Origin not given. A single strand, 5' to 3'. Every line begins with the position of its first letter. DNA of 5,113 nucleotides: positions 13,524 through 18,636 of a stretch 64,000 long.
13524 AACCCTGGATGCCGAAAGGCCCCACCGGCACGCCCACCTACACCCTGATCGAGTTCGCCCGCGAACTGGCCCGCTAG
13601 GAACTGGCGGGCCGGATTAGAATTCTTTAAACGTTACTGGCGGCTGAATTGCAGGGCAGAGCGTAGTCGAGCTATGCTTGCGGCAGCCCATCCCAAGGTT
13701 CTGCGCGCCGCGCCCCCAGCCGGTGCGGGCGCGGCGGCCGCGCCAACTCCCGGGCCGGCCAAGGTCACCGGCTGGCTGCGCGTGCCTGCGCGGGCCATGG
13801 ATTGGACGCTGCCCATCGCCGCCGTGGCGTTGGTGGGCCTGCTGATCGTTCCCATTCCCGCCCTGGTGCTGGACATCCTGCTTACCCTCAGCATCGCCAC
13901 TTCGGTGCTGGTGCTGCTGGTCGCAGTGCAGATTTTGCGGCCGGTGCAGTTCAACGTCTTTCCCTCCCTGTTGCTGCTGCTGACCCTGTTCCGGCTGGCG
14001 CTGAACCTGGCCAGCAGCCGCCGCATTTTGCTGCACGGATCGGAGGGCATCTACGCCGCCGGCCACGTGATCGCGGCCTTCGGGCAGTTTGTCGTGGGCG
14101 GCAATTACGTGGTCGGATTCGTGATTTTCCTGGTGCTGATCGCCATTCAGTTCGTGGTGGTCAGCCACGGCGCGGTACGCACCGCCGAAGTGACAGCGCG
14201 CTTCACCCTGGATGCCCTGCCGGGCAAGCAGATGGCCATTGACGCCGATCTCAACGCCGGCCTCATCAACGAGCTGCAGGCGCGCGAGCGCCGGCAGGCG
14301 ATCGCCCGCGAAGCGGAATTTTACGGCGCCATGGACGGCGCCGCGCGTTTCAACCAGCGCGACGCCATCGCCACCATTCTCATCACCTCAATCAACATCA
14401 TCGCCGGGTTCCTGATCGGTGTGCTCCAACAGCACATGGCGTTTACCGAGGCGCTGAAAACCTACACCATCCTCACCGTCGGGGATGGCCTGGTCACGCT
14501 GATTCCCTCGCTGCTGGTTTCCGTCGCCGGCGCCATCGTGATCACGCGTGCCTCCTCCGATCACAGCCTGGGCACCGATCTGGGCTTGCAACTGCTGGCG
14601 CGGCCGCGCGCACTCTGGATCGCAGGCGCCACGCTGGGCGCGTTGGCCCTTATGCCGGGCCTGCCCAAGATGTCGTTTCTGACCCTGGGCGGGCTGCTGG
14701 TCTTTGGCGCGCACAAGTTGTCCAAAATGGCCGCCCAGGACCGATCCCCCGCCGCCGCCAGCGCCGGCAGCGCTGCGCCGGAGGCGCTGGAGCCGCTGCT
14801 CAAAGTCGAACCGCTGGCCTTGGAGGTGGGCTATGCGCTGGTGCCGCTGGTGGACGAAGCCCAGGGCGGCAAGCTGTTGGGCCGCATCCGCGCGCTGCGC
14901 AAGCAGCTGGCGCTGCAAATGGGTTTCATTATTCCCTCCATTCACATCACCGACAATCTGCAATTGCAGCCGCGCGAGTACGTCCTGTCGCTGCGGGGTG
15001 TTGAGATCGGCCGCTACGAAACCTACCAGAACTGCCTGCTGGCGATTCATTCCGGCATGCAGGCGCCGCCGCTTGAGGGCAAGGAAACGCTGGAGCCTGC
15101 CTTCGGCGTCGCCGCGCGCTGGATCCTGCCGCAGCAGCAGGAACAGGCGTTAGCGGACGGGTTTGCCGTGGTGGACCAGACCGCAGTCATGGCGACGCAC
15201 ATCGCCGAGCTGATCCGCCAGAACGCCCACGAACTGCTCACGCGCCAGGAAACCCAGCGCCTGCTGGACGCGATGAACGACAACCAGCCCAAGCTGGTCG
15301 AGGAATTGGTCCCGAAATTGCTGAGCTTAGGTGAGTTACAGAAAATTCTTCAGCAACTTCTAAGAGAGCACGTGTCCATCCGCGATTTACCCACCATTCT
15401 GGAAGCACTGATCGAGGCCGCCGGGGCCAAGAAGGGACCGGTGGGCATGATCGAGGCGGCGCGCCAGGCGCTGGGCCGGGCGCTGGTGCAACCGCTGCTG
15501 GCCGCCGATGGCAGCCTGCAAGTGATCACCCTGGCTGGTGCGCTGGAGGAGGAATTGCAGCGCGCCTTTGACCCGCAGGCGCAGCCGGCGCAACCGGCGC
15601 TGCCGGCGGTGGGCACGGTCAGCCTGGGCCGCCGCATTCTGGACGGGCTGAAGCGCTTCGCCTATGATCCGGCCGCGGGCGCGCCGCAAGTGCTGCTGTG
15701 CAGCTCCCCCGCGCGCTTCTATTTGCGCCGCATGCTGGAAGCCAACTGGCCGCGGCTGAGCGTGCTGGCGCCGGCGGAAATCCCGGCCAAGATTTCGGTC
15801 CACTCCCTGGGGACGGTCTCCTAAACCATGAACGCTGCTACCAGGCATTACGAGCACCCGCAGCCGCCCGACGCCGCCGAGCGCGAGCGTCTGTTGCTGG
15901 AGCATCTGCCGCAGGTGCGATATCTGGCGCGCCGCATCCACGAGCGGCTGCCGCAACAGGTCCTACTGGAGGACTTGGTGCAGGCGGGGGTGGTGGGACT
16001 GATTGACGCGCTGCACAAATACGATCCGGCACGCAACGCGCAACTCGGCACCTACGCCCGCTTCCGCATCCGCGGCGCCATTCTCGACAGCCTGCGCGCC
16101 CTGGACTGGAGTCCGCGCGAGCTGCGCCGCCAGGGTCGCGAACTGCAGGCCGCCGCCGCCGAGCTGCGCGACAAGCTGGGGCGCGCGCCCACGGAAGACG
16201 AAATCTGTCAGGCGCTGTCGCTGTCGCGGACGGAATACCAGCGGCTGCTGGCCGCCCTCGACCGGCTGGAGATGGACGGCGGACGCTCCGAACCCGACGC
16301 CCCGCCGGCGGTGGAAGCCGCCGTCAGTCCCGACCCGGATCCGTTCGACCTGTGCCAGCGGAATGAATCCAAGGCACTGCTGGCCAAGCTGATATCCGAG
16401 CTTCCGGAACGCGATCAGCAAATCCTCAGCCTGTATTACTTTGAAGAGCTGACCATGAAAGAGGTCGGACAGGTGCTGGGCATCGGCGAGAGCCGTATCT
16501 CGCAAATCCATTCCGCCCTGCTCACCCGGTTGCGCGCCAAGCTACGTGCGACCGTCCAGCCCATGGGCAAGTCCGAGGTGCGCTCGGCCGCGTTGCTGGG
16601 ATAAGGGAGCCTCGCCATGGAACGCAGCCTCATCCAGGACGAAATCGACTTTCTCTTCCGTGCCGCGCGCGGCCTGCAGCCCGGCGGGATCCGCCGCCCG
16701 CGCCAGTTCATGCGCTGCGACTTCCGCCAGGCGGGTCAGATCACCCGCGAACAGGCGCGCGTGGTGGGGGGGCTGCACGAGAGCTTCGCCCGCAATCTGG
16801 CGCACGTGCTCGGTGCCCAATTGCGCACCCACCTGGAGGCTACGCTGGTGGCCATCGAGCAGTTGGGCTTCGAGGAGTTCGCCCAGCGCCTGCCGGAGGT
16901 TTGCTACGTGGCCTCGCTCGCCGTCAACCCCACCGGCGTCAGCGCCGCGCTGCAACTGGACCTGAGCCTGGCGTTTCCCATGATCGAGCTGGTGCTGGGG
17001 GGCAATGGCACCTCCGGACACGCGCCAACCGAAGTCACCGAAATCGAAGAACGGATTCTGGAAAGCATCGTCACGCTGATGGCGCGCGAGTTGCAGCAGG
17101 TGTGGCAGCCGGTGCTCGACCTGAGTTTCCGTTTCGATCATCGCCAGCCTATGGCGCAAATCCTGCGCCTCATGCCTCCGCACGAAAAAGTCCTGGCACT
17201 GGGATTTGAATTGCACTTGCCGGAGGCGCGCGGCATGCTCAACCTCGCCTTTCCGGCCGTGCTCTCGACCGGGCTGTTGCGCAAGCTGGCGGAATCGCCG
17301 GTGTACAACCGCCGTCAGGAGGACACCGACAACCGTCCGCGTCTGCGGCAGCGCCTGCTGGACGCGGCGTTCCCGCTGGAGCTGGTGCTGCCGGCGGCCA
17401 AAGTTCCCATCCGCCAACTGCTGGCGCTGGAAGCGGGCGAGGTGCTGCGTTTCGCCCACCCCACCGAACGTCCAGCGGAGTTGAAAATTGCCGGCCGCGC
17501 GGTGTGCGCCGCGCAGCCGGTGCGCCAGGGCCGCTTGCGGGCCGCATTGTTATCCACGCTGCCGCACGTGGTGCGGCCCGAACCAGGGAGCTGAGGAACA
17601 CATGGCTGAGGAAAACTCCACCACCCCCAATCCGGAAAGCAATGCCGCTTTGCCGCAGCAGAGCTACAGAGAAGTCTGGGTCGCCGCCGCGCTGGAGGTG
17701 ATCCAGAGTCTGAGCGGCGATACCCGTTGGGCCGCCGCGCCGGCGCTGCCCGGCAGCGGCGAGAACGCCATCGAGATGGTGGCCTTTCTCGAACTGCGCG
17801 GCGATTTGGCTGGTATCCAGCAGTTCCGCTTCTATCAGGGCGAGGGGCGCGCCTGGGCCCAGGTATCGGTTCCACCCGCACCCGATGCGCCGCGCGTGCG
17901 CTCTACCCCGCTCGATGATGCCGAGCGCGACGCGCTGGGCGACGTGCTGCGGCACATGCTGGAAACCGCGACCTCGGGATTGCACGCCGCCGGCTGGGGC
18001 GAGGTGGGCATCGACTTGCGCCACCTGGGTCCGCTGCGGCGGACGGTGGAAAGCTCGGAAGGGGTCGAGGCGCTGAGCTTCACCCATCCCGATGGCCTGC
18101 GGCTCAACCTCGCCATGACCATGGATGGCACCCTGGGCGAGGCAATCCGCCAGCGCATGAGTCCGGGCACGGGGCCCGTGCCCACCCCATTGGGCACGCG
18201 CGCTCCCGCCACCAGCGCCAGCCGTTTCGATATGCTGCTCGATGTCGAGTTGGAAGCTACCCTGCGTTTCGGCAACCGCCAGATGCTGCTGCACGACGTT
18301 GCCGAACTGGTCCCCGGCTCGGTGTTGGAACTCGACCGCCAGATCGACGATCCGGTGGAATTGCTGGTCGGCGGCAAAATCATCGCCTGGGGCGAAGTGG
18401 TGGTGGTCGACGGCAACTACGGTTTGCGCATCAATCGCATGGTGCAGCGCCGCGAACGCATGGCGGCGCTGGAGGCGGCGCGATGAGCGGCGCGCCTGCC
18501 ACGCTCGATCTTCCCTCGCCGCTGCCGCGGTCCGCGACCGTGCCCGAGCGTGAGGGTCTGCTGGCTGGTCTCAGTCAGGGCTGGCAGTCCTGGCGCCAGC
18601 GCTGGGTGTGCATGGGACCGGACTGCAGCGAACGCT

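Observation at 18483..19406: Stand-alone zinc-ribbon + MshEN (c-di-GMP-receptor-type) protein translationally coupled to fliN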

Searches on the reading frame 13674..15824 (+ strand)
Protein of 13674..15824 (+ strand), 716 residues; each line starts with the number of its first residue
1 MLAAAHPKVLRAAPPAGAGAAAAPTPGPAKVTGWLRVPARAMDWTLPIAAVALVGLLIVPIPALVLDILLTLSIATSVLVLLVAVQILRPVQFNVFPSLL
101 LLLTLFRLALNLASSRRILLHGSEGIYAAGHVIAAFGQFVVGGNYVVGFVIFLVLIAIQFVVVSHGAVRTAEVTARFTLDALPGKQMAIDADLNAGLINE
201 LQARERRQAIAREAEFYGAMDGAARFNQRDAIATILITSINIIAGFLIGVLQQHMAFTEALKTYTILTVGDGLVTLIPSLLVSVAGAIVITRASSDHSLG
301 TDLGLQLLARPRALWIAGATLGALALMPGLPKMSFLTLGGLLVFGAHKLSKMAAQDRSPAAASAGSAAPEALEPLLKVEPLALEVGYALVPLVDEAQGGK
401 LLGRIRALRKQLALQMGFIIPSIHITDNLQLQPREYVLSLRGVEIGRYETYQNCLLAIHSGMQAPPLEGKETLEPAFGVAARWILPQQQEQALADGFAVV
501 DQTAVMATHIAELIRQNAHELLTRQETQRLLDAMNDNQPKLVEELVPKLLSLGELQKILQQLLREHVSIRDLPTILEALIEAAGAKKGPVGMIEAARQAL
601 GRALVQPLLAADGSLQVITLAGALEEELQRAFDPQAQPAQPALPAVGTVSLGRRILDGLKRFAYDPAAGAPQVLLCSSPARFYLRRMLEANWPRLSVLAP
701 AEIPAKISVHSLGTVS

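Call 5: search_protein_families(library=pfam, proteins=[window:13674-15824:+], max_evalue=0.1)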
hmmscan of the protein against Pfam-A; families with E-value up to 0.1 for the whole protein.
window:13674-15824:+ (716 aa): 1 family
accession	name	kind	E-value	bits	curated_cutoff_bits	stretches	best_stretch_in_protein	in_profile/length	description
PF00771.25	FHIPEP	-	2.5e-242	806.6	29.1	1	54-707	2-656/657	FHIPEP family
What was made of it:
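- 13674..15824 (+): flhA (flagellar export gate), first gene of the co-oriented block. Pfam FHIPEP, E 2.5e-242 (call 5)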

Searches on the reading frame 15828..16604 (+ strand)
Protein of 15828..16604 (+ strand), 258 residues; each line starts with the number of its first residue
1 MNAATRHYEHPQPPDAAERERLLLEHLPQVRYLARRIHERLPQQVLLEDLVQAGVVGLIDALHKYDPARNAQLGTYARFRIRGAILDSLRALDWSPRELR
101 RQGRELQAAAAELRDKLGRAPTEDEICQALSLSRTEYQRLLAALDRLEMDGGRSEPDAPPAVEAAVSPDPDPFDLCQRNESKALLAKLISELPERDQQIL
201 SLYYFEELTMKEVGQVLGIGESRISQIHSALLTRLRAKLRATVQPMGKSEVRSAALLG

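Call 5: search_protein_families(library=pfam, proteins=[window:15828-16604:+], max_evalue=0.1)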
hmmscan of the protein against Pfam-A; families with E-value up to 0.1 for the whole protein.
window:15828-16604:+ (258 aa): 7 families
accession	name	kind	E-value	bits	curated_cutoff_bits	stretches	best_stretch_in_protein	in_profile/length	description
PF04545.22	Sigma70_r4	-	7.7e-17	61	24.1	1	189-237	2-50/50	Sigma-70, region 4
PF04542.20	Sigma70_r2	-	1.1e-16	60.8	24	1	24-94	3-70/71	Sigma-70 region 2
PF08281.18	Sigma70_r4_2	-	3e-08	33.6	25.7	1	184-224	3-43/54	Sigma-70, region 4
PF04539.22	Sigma70_r3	-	5.3e-06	26.9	25.3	1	103-142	3-42/78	Sigma-70 region 3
PF07374.17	DUF1492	-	0.032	14.8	21.5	0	183-223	46-87/100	Protein of unknown function (DUF1492)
PF07638.17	Sigma70_ECF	-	0.045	14.1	21.1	1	183-226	128-170/185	ECF sigma factor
PF07733.18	DNA_pol3_alpha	-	0.063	13.3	23.9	0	63-144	122-200/260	Bacterial DNA polymerase III alpha NTPase domain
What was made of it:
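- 15828..16604 (+): fliA (sigma-28). Pfam Sigma70 r2/r3/r4 (call 5).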

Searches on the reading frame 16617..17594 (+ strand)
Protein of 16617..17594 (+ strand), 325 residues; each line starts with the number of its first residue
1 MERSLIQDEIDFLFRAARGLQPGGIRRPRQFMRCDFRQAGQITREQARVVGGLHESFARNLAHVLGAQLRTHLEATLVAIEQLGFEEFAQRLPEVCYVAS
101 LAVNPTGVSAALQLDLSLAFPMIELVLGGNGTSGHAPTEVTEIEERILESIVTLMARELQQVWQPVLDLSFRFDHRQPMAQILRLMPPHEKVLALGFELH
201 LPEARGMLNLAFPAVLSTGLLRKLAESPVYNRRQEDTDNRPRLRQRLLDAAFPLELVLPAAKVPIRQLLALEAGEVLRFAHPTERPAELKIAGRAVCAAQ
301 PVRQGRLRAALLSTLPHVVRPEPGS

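Call 5: search_protein_families(library=pfam, proteins=[window:16617-17594:+], max_evalue=0.1)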
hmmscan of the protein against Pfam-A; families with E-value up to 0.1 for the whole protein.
window:16617-17594:+ (325 aa): 2 families
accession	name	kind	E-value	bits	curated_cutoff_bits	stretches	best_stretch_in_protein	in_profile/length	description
PF02154.20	FliM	-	1.3e-33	116.9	27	1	35-217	2-185/192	Flagellar motor switch protein FliM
PF01052.25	FliMN_C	-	1.7e-09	37.9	23.8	1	245-306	1-62/73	Type III flagellar switch regulator (C-ring) FliN C-term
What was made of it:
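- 16617..17594 (+): fliM. Pfam FliM plus FliMN_C (call 5)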

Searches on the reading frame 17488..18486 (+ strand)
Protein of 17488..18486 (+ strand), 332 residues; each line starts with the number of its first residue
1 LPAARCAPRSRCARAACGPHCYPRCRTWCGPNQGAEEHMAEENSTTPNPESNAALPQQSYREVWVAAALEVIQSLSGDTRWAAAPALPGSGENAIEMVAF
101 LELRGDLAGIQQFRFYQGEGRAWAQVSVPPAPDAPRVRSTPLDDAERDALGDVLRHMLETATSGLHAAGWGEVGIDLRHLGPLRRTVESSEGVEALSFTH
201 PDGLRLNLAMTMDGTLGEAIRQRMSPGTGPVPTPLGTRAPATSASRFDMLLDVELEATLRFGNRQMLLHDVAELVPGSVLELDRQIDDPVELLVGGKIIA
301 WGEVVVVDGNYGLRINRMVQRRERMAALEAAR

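Call 5: search_protein_families(library=pfam, proteins=[window:17488-18486:+], max_evalue=0.1)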
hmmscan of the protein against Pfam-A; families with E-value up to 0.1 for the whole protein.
window:17488-18486:+ (332 aa): 1 family
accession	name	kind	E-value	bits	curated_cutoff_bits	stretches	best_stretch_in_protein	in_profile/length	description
PF01052.25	FliMN_C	-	4.5e-22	78.2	23.8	1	249-319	2-72/73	Type III flagellar switch regulator (C-ring) FliN C-term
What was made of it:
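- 17599..18486 (+): fliN. It is long (295 aa), and only the C-terminal 80 or so residues match FliN/SpoA. Pfam FliMN_C, E 4.5e-22 (call 5).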

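Call 6: search_protein_families(library=ncbifam, proteins=[window:17488-18486:+], max_evalue=1)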
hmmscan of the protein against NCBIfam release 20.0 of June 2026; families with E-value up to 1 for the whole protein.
window:17488-18486:+ (332 aa): 9 families
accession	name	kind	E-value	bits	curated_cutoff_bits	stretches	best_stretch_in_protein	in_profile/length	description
NF006272.1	PRK08432.1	equivalog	6.6e-24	84.9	219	1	245-328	190-273/274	flagellar motor switch protein FliY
NF005995.1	PRK08119.1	equivalog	8.2e-23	81.5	218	1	240-325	291-376/376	flagellar motor switch phosphatase FliY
TIGR02480.1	fliN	equivalog_domain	1.2e-21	76.4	84.05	1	247-320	2-75/77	flagellar motor switch protein FliN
NF005275.1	PRK06782.1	equivalog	2.2e-13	49.8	681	1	243-318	440-515/516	flagellar motor switch protein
TIGR02551.1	SpaO_YscQ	equivalog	2.9e-13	50.5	100.8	1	240-318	218-300/300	type III secretion system cytoplasmic ring protein SctQ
NF006273.1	PRK08433.1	equivalog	5.2e-10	39.5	114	1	244-320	12-88/100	flagellar motor switch protein FliN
NF005276.0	PRK06788.1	equivalog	3.8e-08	33.4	98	1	244-328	25-109/119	flagellar motor switch protein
TIGR01397.1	fliM_switch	equivalog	1.3e-05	24.5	219.6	1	250-319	250-319/320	flagellar motor switch protein FliM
NF006018.0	PRK08158.1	equivalog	0.0028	16.7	223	1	252-317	231-294/303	YscQ/HrcQ family type III secretion apparatus protein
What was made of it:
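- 17599..18486 (+): NCBIfam FliN/FliY hits on the C-terminus only (call 6).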
